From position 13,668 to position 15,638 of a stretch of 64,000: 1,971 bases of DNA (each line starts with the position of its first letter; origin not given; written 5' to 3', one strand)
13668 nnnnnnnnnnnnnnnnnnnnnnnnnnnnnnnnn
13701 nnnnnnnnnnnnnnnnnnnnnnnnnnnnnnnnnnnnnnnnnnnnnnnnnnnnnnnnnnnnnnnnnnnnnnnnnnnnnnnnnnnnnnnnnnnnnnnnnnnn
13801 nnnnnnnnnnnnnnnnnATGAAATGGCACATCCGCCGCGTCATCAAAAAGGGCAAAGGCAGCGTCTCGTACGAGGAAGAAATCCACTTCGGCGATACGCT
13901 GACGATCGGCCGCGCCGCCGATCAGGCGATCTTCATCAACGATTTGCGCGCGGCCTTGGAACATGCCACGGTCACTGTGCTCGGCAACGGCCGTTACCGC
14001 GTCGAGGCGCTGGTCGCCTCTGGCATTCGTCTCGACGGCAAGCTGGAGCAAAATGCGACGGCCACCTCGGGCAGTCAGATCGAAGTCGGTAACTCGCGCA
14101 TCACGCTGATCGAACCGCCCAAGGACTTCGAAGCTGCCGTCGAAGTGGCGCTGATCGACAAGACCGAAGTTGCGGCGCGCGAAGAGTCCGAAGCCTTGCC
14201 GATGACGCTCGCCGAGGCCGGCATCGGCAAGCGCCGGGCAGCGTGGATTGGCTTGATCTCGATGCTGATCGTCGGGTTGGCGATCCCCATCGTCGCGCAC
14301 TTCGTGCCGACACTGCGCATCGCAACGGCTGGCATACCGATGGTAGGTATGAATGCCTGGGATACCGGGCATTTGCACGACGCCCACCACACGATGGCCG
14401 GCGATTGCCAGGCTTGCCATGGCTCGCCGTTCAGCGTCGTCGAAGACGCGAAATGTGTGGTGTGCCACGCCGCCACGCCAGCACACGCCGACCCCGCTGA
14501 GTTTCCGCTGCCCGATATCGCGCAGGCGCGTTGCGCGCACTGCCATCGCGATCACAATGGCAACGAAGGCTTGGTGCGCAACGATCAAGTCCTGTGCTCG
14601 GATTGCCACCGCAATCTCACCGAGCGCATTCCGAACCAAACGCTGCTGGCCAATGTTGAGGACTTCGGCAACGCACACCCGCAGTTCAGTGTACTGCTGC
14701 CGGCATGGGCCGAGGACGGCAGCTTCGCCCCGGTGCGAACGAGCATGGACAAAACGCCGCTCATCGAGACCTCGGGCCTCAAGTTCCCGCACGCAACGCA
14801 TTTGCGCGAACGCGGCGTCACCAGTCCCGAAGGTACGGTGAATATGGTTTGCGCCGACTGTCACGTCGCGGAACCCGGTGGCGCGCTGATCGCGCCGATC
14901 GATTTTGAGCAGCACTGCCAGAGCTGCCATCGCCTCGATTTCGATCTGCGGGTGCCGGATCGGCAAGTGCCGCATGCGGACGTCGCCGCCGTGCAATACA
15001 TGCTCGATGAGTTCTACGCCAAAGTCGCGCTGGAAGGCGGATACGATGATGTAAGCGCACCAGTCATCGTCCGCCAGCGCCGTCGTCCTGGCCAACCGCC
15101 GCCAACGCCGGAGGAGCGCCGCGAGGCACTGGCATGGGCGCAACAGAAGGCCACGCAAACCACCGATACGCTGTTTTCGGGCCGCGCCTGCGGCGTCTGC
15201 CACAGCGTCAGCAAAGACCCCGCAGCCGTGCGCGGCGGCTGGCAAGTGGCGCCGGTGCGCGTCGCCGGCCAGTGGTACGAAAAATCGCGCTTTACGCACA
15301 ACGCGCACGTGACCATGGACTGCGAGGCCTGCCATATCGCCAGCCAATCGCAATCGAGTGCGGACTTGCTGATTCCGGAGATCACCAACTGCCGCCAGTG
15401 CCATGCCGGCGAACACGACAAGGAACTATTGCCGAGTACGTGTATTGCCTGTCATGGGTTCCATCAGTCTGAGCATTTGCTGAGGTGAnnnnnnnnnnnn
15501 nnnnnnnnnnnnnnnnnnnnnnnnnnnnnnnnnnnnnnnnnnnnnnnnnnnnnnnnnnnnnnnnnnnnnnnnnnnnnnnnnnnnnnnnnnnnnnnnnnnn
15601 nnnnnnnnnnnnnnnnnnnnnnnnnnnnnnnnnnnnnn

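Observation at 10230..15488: Three-gene module that reads as a cNMP-gated electron wire from cytoplasm to periplasm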

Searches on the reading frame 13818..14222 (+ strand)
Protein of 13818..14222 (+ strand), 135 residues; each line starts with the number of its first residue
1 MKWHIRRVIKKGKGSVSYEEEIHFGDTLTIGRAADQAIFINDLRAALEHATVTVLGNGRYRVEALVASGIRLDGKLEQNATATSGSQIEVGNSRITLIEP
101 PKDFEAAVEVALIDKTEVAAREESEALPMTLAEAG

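Call 59: search_solved_structures(query=A3, max_evalue=0.01, show_alignments=1)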
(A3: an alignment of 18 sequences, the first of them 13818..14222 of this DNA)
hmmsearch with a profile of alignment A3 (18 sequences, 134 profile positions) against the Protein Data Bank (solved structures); distinct sequences matched with E-value up to 0.01: 21.
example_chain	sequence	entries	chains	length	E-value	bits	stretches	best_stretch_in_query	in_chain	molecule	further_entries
6i2q_B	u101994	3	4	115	1.6e-11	47.2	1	23-104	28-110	Glycogen accumulation regulator GarA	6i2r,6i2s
8p5r_G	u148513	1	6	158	3.3e-11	46.2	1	23-104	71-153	Glycogen accumulation regulator GarA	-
7rj3_A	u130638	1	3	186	1e-10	44.6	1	25-102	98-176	Glycogen accumulation regulator GarA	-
2kfu_A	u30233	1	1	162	1.1e-10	44.6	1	25-102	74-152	Rv1827 pThr 22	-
6i2p_D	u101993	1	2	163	1.1e-10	44.6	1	25-102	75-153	Glycogen accumulation regulator GarA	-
6cah_A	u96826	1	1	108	1.1e-10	44.5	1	27-97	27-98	ABC transporter ATP-binding/permease protein Rv1747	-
2kkl_A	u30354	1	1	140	2e-10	43.7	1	25-100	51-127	Uncharacterized protein Mb1858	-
2kb3_A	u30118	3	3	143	1.3e-08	37.8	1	23-101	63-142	Oxoglutarate dehydrogenase inhibitor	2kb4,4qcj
8p5x_G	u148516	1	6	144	1.3e-08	37.8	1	23-101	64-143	Oxoglutarate dehydrogenase inhibitor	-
3po8_A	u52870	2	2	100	2.6e-07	33.6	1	30-97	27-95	Putative uncharacterized protein TB39.8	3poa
2lc1_A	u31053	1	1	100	4.5e-07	32.8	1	30-96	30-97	Putative uncharacterized protein TB39.8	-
3oun_A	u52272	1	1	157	1.9e-06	30.8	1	30-96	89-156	Putative uncharacterized protein TB39.8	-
5djo_A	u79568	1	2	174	0.00013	24.9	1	26-98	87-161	Kinesin-like protein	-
6hc0_B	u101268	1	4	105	0.00014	24.7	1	24-99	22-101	GGDEF domain protein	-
6hc1_A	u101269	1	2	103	0.00014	24.7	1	24-99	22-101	GGDEF domain protein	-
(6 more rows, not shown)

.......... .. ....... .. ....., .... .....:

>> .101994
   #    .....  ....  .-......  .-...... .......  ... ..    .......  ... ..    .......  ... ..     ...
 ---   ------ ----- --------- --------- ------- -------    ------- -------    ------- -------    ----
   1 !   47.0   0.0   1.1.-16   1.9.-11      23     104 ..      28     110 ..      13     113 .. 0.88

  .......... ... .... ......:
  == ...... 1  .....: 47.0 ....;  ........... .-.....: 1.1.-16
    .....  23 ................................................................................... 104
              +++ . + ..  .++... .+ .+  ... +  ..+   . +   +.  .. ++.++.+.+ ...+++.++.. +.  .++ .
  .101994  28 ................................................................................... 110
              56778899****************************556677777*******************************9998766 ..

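Call 60: search_protein_families(library=pfam, alignment_id=A3, max_evalue=0.01)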
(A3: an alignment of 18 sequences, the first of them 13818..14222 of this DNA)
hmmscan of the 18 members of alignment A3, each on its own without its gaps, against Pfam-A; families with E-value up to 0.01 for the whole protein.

A. member 1, window:13818-14222:+ (135 aa): 2 families
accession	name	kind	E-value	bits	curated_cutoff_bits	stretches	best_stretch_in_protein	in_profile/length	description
PF00498.31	FHA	-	0.00063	20.6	20.7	1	29-91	2-67/67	FHA domain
PF18221.6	MU2_FHA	-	0.0011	19.4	29.2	1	27-67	17-57/94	Mutator 2 Fork head associated domain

B. families by the number of members that match (of 18 scanned): 3 families
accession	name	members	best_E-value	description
PF00498.31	FHA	17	2.3e-12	FHA domain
PF16697.10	Yop-YscD_cpl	15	4.9e-10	Inner membrane component of T3SS, cytoplasmic domain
PF18221.6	MU2_FHA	6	0.0011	Mutator 2 Fork head associated domain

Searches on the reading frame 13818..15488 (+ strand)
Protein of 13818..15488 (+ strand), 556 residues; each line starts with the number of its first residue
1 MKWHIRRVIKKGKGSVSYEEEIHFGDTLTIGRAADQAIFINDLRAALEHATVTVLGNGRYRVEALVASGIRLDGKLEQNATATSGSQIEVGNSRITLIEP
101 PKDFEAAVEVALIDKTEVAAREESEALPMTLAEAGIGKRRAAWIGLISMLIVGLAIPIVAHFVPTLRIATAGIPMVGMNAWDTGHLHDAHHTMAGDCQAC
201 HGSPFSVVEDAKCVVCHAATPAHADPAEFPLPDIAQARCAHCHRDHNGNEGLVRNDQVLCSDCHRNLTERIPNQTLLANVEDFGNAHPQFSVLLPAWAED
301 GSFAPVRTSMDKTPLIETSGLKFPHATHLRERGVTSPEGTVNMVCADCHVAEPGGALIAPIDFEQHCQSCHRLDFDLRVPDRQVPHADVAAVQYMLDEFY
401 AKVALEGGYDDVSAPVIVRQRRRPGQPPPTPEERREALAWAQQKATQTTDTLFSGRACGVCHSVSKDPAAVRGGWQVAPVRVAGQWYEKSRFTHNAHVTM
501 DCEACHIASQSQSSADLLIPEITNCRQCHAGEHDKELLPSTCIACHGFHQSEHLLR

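Call 3: search_protein_families(library=pfam, proteins=[window:13818-15488:+], max_evalue=0.1)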
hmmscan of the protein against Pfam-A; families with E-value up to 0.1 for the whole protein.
window:13818-15488:+ (556 aa): 5 families
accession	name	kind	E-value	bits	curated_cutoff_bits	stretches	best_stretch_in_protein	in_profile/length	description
PF14522.11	Cytochrome_C7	-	3e-10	40.2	24.8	1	491-546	2-66/67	Cytochrome c7 and related cytochrome c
PF02085.21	Cytochrom_CIII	-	1.2e-05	26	22.9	2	187-264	25-101/101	Class III cytochrome C family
PF09699.15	Paired_CXXCH_1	-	0.00014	21.9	20.6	1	235-266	5-38/41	Doubled CXXCH motif (Paired_CXXCH_1)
PF00498.31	FHA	-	0.0062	17.4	20.7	1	29-91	2-67/67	FHA domain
PF18221.6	MU2_FHA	-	0.011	16.2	29.2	1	28-67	18-57/94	Mutator 2 Fork head associated domain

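Call 4: search_protein_families(library=ncbifam, proteins=[window:13818-15488:+], max_evalue=0.1)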
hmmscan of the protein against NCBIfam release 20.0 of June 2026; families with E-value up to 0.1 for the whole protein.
window:13818-15488:+ (556 aa): 7 families
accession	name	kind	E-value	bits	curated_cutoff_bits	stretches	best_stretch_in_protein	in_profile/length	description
TIGR04257.1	nanowire_3heme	domain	5.6e-08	32.8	40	1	487-546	10-74/75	c(7)-type cytochrome triheme domain-containing protein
NF041781.1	mnquin_red_QrcA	equivalog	2e-05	24.3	180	1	472-532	13-74/174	menaquinone reductase multiheme cytochrome c subunit QrcA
NF033760.1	gliding_GltG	equivalog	0.0012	17.5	650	1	25-129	23-127/650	adventurous gliding motility protein GltG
TIGR01905.1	paired_CXXCH_1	subfamily_domain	0.0035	17.2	25.2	1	234-266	4-38/41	doubled CXXCH domain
NF049868.1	FhaB_Rv0019c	equivalog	0.0062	16.6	125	1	26-97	86-158/158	FHA domain-containing protein FhaB/FipA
NF047727.1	4hemeCytCCctA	equivalog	0.009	16.1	180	1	182-265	26-105/109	tetraheme c-type cytochrome CctA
NF045713.1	CxxCH_16_HmcA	equivalog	0.045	12.4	400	0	187-265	468-539/541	sulfate respiration complex hexadecaheme cytochrome HmcA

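Call 24: search_solved_structures(query=window:13818-15485:+, max_evalue=1)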
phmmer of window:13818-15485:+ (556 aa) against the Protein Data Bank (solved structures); distinct sequences matched with E-value up to 1: 7.
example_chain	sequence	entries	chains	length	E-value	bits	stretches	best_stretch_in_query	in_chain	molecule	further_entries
6i2q_B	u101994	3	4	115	0.02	17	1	26-105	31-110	Glycogen accumulation regulator GarA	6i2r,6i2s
8p5r_G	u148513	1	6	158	0.047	15.8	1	26-105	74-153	Glycogen accumulation regulator GarA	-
2kfu_A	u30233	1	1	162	0.22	13.6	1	29-105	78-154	Rv1827 pThr 22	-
6i2p_D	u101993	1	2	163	0.22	13.5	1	29-105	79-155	Glycogen accumulation regulator GarA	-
7rj3_A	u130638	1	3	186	0.3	13.1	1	29-105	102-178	Glycogen accumulation regulator GarA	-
1ehj_A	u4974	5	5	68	0.59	12.1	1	491-546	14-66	CYTOCHROME C7 | CYTOCHROME C551.5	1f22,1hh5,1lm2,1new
6lod_A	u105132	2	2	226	0.93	11.5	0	491-530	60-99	MULTIHEME_CYTC domain-containing protein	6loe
